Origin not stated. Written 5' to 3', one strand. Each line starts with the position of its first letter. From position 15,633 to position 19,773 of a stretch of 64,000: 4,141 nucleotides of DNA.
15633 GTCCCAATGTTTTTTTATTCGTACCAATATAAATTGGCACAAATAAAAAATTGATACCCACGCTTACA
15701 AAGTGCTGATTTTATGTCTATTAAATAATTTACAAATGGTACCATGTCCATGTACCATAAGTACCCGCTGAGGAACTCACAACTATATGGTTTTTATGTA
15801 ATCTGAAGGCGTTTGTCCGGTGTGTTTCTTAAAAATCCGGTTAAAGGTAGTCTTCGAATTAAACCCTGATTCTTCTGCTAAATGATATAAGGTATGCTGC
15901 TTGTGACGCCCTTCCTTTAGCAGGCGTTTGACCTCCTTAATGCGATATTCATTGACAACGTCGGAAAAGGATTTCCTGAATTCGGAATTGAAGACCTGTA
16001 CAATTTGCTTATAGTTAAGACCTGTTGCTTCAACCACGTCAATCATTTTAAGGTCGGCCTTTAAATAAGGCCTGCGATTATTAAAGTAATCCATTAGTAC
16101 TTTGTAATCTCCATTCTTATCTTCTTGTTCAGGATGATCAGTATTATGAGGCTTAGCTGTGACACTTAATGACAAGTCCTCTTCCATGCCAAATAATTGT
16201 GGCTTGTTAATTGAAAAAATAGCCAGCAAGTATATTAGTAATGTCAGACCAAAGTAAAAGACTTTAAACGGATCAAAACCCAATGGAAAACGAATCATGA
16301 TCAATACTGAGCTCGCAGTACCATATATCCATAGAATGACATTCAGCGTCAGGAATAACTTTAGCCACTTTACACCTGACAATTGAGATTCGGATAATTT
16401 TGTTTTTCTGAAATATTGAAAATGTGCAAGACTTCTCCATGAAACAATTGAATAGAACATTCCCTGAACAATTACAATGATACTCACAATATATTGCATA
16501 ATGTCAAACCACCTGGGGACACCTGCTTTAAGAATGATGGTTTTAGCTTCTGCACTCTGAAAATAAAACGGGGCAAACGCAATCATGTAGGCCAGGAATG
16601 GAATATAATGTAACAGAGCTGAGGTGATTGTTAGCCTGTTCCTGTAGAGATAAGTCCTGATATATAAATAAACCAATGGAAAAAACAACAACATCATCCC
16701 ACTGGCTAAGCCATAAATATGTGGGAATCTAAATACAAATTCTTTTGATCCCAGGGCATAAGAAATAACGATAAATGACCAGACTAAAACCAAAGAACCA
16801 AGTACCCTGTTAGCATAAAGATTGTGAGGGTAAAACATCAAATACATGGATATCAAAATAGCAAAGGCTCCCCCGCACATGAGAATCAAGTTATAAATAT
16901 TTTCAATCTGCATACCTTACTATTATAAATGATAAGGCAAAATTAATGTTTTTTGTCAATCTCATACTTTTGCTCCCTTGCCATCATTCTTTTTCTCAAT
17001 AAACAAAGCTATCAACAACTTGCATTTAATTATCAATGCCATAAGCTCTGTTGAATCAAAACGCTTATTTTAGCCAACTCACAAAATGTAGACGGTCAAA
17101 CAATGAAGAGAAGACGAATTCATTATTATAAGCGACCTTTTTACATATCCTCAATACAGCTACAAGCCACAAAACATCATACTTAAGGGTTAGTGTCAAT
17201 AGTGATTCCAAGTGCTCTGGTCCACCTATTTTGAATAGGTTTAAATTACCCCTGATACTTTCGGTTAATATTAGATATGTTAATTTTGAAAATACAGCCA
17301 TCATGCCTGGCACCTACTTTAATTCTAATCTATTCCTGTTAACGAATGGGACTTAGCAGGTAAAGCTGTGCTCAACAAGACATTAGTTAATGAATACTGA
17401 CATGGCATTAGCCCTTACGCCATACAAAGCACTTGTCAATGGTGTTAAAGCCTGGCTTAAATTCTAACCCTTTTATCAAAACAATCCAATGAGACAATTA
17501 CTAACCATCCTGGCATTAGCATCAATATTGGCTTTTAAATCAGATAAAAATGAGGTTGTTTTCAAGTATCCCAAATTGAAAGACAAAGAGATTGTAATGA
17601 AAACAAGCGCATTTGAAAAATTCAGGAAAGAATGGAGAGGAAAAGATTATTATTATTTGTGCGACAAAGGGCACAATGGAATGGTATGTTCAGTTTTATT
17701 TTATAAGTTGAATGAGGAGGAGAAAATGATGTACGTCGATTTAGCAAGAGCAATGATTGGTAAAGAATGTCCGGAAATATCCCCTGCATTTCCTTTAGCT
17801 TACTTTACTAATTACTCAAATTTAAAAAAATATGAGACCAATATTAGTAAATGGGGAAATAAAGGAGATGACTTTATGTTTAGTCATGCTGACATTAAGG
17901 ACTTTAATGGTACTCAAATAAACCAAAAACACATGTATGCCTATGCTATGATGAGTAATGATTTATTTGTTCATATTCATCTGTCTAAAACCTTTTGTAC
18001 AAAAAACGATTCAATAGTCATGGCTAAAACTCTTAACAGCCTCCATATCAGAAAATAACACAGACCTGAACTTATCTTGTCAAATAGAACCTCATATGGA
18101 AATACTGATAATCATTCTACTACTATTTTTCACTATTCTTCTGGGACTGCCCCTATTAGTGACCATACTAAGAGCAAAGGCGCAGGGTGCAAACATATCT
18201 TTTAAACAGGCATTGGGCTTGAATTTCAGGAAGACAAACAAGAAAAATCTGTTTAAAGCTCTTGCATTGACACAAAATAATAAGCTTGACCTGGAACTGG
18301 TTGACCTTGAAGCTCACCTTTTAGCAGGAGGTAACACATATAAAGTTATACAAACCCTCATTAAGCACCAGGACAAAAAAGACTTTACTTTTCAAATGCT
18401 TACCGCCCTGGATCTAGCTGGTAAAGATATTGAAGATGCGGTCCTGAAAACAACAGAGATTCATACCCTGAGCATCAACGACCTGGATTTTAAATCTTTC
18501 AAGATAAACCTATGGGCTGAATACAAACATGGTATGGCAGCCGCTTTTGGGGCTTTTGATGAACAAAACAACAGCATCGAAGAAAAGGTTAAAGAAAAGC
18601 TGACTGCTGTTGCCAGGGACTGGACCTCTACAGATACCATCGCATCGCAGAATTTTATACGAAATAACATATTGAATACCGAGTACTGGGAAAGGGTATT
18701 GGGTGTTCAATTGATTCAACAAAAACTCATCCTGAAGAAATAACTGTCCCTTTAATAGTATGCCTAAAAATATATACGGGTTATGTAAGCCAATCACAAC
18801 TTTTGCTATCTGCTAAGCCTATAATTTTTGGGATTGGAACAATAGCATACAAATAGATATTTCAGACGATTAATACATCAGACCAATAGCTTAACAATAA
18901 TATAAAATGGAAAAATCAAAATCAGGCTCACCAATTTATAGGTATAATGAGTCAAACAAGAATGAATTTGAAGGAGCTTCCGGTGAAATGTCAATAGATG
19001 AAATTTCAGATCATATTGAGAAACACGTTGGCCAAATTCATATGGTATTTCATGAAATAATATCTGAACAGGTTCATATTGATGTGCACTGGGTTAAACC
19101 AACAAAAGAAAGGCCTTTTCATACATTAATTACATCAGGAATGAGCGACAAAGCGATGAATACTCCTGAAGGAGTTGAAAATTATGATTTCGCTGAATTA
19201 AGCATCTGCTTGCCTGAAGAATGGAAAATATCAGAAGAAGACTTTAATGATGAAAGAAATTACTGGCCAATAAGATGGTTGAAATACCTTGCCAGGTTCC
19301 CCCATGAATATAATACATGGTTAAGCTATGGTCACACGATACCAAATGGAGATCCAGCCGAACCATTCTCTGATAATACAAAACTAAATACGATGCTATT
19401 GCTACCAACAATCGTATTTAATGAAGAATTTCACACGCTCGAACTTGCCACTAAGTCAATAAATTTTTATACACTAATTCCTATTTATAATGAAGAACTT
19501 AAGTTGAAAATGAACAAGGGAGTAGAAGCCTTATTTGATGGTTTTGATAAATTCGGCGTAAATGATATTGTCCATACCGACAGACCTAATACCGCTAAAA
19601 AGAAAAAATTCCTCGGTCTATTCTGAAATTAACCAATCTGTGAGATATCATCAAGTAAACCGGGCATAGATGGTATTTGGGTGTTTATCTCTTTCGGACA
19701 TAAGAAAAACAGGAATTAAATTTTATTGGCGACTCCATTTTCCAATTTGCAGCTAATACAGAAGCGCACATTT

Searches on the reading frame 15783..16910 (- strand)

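Call 77: search_protein_families(library=pfam, proteins=[window:15783-16910:-], max_evalue=0.0001)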
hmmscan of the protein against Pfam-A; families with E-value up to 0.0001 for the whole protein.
window:15783-16910:- (375 aa): 2 families
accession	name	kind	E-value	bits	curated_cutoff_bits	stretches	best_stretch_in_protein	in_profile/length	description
PF12833.13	HTH_18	-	1.3e-16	61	33.6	1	294-373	3-79/80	Helix-turn-helix domain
PF00165.29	HTH_AraC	-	3.4e-08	33.9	26.6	1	344-373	14-42/42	Bacterial regulatory helix-turn-helix proteins, AraC family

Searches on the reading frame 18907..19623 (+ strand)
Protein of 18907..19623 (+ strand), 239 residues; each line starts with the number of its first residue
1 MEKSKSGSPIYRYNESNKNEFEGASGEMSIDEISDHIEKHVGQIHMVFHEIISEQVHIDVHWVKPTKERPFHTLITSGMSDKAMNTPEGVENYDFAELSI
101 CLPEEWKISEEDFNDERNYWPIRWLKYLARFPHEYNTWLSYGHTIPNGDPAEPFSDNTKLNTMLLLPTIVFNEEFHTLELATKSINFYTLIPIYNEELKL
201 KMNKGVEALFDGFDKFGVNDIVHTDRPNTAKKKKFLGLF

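Call 77: search_protein_families(library=pfam, proteins=[window:18907-19623:+], max_evalue=0.0001)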
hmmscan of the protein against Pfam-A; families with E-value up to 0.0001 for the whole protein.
window:18907-19623:+ (239 aa): 1 family
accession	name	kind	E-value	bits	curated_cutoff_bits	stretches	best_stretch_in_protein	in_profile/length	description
PF05076.18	SUFU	-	1.3e-47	162.4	25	1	55-227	2-172/172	Suppressor of fused protein (SUFU)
